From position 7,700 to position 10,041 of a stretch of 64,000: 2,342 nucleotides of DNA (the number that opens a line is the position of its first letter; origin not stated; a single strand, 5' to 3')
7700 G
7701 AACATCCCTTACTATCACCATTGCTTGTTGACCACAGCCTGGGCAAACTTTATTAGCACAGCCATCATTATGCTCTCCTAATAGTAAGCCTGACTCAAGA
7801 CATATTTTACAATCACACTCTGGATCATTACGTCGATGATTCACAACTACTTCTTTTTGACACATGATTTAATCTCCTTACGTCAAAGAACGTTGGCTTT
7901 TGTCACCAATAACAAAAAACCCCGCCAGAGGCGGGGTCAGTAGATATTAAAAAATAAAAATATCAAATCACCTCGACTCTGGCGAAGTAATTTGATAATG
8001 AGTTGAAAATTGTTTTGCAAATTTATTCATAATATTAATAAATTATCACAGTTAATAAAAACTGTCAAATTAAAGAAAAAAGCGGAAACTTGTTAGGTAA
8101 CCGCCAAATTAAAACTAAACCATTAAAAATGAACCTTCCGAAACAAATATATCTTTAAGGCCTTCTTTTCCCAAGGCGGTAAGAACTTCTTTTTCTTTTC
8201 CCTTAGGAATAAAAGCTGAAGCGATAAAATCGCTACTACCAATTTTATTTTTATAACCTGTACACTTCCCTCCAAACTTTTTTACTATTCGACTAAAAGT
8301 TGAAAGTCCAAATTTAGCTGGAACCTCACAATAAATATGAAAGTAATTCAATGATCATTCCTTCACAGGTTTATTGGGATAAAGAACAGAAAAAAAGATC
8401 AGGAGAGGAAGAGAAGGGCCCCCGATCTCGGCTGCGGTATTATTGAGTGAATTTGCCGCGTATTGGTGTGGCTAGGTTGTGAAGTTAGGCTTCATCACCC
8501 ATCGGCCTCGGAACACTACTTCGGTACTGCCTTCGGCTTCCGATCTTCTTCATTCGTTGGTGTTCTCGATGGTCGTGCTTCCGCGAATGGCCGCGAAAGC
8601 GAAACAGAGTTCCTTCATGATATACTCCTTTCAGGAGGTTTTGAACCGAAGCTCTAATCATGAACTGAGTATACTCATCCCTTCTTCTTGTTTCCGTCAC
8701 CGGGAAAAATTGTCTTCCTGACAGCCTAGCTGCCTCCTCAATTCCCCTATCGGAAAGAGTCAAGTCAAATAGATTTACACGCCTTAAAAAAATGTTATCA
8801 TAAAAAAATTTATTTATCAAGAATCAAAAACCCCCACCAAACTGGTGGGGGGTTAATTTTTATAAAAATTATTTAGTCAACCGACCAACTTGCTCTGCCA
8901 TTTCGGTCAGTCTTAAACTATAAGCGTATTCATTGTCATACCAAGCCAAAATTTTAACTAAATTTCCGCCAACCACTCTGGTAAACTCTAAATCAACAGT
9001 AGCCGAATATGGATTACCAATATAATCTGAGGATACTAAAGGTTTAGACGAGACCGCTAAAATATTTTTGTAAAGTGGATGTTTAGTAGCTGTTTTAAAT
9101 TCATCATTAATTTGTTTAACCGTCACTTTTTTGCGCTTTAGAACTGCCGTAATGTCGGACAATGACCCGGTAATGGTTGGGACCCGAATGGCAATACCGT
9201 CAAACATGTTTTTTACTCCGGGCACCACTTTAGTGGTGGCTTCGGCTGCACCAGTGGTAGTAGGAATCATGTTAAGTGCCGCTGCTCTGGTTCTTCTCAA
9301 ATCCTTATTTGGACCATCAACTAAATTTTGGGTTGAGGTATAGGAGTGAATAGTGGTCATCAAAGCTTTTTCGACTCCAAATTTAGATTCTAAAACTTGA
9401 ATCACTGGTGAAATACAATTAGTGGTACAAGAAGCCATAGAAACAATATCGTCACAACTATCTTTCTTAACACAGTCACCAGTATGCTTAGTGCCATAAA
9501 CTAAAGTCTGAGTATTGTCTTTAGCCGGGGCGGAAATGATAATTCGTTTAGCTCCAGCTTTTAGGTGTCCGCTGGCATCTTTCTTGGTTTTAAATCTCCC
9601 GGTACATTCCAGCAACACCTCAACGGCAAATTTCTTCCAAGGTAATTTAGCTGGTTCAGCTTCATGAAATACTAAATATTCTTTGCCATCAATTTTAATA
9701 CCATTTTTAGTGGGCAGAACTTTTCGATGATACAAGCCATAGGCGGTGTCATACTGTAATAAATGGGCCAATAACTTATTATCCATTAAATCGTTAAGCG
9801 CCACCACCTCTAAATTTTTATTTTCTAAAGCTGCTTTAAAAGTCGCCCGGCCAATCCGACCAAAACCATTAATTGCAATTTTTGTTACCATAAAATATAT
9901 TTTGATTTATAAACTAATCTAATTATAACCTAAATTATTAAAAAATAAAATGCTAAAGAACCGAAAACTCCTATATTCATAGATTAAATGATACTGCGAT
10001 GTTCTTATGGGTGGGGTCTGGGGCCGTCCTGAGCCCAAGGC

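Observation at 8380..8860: GC-rich, ORF-free ~400-bp region with multiple UUCG/GNRA-capped hairpins between the gap terminator and a TnpA fragment: candidate structured ncRNA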

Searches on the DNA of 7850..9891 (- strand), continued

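Call 35: search_rna_families(source=L094, start=1200, end=1800, threshold=evalue, max_evalue=1, show_alignments=2)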
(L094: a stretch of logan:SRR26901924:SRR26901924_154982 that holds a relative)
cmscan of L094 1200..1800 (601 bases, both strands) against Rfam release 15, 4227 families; matches with E-value up to 1: 1.
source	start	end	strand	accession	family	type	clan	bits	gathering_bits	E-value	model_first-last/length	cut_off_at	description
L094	1641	1745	+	RF00378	Qrr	Gene; sRNA;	-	29.5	50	0.0023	1-108/108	no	Qrr RNA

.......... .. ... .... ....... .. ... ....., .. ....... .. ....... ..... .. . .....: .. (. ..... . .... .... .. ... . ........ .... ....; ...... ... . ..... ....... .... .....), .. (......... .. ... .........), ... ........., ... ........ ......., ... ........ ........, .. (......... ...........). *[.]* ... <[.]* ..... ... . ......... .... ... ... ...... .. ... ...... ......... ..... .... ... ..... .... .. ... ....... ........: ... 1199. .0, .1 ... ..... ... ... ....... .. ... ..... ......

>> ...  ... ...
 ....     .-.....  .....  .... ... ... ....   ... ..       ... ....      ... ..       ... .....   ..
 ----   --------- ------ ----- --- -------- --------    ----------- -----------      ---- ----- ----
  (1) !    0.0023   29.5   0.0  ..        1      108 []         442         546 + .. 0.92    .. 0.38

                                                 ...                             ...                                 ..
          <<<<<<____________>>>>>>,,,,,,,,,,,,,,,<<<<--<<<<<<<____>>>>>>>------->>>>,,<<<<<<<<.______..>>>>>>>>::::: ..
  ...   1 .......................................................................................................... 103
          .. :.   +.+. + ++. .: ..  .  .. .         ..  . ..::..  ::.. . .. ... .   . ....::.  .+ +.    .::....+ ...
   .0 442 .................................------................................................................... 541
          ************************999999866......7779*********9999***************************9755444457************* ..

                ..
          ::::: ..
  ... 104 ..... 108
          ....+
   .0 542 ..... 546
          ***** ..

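Call 109: build_rna_model(alignment_id=A4, structure=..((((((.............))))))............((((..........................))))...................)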
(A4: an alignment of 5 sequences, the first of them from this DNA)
Model R2 built from alignment A4 (5 sequences, 92 columns); structure: as given.
model positions 74; base pairs 10; branch points 1; effective number of sequences 5; information 0.637 bits per position. Calibrated on 0.2 Mb of random sequence (short: E-values are rough).
structure used (alignment columns):
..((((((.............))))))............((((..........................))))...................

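Call 110: search_with_rna_model(model_id=R2, sources=[L005, L092, L094, L097, L098, L099, L103], filters=off, max_evalue=5, make_alignment=true, show_alignments=8)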
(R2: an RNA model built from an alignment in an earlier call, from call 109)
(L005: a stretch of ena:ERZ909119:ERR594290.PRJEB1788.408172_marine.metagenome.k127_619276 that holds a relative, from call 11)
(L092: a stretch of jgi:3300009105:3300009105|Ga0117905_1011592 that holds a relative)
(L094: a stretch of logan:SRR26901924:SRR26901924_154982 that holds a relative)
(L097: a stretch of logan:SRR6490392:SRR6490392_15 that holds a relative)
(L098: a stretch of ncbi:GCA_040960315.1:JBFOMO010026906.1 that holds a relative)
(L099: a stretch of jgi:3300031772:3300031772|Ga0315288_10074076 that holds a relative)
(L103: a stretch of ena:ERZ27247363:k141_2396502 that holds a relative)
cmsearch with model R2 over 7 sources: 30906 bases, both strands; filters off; matches with E-value up to 5: 18.
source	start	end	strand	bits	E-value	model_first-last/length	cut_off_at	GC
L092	5659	5731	+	66.4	1.1e-14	1-74/74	no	0.59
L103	2235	2308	+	66.4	1.1e-14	1-74/74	no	0.53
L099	2505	2579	+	60.7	2.6e-13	1-74/74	no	0.53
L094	1494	1582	+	58.4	9.5e-13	1-74/74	no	0.52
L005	436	510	+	54.8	7e-12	1-74/74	no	0.49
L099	3052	3152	-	13.4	0.078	1-74/74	no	0.48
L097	1297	1458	+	9.6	0.67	1-74/74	no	0.44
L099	987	1053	+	8.3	1.4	1-74/74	no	0.25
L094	51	151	-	7.7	1.9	1-74/74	no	0.35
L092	5793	5892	+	7.7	1.9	1-74/74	no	0.45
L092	4563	4618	-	7.7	2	1-74/74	no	0.5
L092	2651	2718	-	7.2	2.6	1-74/74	no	0.4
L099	3845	3897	-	7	2.9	1-74/74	no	0.38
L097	4418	4490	+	6.8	3.1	1-74/74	no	0.53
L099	1008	1087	-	6.4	4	1-74/74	no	0.4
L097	5113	5189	+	6.4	4.1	1-74/74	no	0.53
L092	1041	1068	+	6.3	4.3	29-56/74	no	0.54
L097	993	1049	-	6.1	4.9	1-74/74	no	0.6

Alignment A7: 18 matches aligned to the model, 217 columns, each read 5' to 3' on its own strand. Consensus structure (alignment columns), stored with it:
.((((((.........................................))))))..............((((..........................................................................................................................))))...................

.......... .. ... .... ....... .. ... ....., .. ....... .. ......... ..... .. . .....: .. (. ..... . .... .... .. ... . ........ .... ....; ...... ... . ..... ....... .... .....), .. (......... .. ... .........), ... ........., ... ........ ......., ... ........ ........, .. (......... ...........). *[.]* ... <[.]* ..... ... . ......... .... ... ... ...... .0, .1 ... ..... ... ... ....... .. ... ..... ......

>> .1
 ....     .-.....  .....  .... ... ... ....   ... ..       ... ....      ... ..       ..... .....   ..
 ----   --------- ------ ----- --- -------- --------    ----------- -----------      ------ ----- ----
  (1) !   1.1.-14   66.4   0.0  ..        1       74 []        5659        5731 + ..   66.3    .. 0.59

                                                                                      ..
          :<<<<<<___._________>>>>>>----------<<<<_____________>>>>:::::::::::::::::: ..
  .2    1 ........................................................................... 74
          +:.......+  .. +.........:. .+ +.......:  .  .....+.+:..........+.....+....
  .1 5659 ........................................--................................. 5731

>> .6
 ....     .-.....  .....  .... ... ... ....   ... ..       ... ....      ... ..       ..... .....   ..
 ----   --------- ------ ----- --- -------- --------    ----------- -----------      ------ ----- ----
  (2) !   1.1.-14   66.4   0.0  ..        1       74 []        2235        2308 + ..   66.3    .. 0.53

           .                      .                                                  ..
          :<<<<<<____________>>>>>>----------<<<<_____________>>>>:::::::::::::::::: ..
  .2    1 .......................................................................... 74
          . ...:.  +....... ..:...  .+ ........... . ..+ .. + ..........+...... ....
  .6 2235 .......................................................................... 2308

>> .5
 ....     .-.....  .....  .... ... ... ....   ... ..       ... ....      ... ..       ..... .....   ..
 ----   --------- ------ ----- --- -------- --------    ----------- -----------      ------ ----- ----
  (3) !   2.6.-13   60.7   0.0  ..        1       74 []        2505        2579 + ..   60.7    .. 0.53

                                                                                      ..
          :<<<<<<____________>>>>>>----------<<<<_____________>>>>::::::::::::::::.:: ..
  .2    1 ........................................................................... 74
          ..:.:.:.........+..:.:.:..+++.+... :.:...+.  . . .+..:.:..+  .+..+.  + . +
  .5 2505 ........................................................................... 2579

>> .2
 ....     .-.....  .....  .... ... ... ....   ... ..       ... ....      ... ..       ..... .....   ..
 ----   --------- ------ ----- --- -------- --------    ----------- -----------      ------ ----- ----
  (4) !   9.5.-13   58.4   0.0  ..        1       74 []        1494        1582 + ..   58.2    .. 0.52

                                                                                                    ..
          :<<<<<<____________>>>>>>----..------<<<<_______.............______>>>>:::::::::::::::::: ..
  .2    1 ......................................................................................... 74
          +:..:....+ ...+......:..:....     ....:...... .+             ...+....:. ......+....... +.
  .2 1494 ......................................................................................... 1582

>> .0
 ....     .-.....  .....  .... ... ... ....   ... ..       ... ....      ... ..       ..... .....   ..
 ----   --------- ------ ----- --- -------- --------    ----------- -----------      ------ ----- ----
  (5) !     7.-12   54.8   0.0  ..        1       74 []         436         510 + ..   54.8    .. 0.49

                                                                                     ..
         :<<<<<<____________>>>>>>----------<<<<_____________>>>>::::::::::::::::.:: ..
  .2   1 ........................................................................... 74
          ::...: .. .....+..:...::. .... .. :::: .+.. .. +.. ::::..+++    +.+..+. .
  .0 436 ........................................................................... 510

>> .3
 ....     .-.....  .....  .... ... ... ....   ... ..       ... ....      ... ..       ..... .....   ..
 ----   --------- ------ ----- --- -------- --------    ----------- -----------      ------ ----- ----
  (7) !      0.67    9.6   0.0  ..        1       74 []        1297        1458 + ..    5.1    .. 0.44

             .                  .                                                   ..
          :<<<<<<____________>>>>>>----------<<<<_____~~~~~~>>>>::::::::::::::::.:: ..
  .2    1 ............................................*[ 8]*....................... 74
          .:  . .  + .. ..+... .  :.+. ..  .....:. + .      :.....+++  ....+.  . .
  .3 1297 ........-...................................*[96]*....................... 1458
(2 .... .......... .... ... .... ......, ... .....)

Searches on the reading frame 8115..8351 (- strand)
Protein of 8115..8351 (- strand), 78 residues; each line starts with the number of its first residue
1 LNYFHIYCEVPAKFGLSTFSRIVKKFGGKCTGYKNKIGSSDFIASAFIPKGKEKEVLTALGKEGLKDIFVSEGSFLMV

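Call 9: search_protein_families(library=pfam, proteins=[window:8115-8351:-], max_evalue=1)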
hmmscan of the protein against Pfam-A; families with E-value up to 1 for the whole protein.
window:8115-8351:- (78 aa): 0 families

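Call 11: find_encoding_contigs(protein=window:8115-8351:-, flank=3000, max_places=10)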
Protein window:8115-8351:- (78 aa): 8 contigs read that carry it; 8 places shown.
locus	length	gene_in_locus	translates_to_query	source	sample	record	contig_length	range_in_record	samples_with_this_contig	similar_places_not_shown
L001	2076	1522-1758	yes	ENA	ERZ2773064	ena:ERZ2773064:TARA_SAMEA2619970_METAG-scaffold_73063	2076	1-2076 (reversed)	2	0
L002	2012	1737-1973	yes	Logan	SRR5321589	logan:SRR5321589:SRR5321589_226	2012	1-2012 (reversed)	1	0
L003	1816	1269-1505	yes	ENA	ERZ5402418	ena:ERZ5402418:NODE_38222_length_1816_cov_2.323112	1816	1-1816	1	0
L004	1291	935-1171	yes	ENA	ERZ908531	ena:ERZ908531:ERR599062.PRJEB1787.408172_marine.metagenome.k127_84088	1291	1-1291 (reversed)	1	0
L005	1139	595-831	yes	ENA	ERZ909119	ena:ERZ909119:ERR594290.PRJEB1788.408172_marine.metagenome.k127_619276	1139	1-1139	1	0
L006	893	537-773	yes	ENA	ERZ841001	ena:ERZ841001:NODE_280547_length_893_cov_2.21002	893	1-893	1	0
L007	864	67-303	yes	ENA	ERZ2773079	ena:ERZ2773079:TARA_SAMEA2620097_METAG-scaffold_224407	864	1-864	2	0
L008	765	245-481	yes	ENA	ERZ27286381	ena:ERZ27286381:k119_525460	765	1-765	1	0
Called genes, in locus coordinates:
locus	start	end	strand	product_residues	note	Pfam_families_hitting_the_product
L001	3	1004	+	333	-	?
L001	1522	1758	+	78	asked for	-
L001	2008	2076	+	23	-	?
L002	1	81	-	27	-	?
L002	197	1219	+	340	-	PF00044:Gp_dh_N, PF02800:Gp_dh_C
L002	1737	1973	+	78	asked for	-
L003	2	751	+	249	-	?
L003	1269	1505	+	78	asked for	-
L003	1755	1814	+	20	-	?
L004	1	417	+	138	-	?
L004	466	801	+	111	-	-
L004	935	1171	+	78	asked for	-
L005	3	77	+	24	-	?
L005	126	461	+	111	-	-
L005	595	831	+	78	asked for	-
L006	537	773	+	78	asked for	-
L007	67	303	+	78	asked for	-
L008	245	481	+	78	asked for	-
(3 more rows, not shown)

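Call 14: find_homologous_proteins(query=window:8115-8351:-, max_evalue=0.01)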
Query window:8115-8351:- (78 aa): 1 proteins with E <= 0.01 among 1 candidates.
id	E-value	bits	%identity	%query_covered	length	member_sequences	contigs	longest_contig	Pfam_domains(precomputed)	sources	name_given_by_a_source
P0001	1.3e-44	167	100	100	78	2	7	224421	-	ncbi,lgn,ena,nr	ncbi:MAG: hypothetical protein CMI53_00485 [Parcubacteria group bacterium]|nr:hypothetical protein [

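Call 95: search_protein_families(library=ncbifam, proteins=[window:8115-8351:-], max_evalue=1)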
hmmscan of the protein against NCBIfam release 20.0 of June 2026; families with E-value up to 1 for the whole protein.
window:8115-8351:- (78 aa): 0 families

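Call 96: search_protein_families(library=phrogs, proteins=[window:8115-8351:-], max_evalue=1)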
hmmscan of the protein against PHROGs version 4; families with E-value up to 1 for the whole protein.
window:8115-8351:- (78 aa): 0 families

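Call 100: predict_structure(protein=window:8115-8351:-)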
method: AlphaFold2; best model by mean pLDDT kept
length: 78 residues; sequences in the alignment: 1
mean_pLDDT: 84.0   pTM: 0.70
mean pLDDT of the five models: 84.0, 80.5, 80.2, 80.2, 79.4
residues with pLDDT >= 90: 20; 70-90: 51; 50-70: 6; < 50: 1
segments of 3 or more residues with pLDDT < 50: none
pLDDT, mean of each block of 10 residues (from residue 1): 83 84 91 88 89 90 82 60
secondary structure, 60 per line:
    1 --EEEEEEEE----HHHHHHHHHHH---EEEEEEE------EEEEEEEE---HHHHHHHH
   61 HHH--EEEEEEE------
elements in order: E3-10 H15-25 E29-35 E42-49 H53-63 E66-72

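Call 102: fold_search(model_id=the predicted structure, library=pdb)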
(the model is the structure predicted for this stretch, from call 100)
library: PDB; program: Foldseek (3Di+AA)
matches with E <= 10: 1809; with E <= 0.001: 35
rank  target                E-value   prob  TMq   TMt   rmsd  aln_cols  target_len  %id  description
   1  8ro2_C                1.0e-04  1.00  0.73  0.07   5.9        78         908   18  Integrative Structure of the human intron lariat Spliceosome (ILS'') (released 2024-09-18)
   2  5z56_C                1.6e-04  1.00  0.81  0.08   1.7        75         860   20  cryo-EM structure of a human activated spliceosome (mature Bact) at 5.1 angstrom. (released 2018-09-19)
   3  5xjc_C                1.6e-04  1.00  0.74  0.08   2.5        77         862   21  Cryo-EM structure of the human spliceosome just prior to exon ligation at 3.6 angstrom (released 2017-07-05)
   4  7oyd_v                1.7e-04  1.00  0.71  0.08   7.0        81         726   10  Cryo-EM structure of a rabbit 80S ribosome with zebrafish Dap1b (released 2022-07-20)
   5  6zym_B                1.8e-04  1.00  0.73  0.07   5.8        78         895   18  Human C Complex Spliceosome - High-resolution CORE (released 2020-10-14)
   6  8q91_C                1.9e-04  1.00  0.73  0.07   5.8        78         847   18  Structure of the human 20S U5 snRNP core (released 2024-03-27)
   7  7oyc_v2               2.2e-04  1.00  0.71  0.17   6.7        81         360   10  Cryo-EM structure of the Xenopus egg 80S ribosome (released 2022-07-20)
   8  6id0_C                2.3e-04  1.00  0.82  0.08   1.5        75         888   20  Cryo-EM structure of a human intron lariat spliceosome prior to Prp43 loaded (ILS1 complex) at 2.9 angstrom resolution (released 2019-03-13)
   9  8c6j_C                3.0e-04  1.00  0.62  0.06   7.0        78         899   19  Human spliceosomal PM5 C* complex (released 2023-07-12)
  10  6ah0_C                3.6e-04  1.00  0.83  0.09   1.5        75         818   20  The Cryo-EM Structure of the Precusor of Human Pre-catalytic Spliceosome (pre-B complex) (released 2018-11-14)
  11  9ghd_W                3.8e-04  1.00  0.78  0.31   1.6        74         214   14  Escherichia coli 70S ribosome in complex with Staphylococcus aureus FusB-EF-G (FusB-EF-G-70S*) (released 2025-03-26)
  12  8y6o_D                3.8e-04  1.00  0.62  0.07   7.1        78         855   19  Cryo-EM Structure of the human minor pre-B complex (pre-precatalytic spliceosome) U11 and tri-snRNP part (released 2024-03-20)
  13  8vvt_v                4.4e-04  1.00  0.80  0.08   1.5        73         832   11  Mammalian ribosomes bound to Anisomycin in the rotated conformation (released 2025-07-30)
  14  7old_C                4.4e-04  1.00  0.69  0.07   6.6        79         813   13  Thermophilic eukaryotic 80S ribosome at pe/E (TI)-POST state (released 2022-01-26)
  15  8p2f_E                4.6e-04  1.00  0.79  0.10   1.5        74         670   14  Staphylococcus aureus 70S ribosome with elongation factor G locked with fusidic acid cyclopentane in post-translocatio (released 2024-05-01)
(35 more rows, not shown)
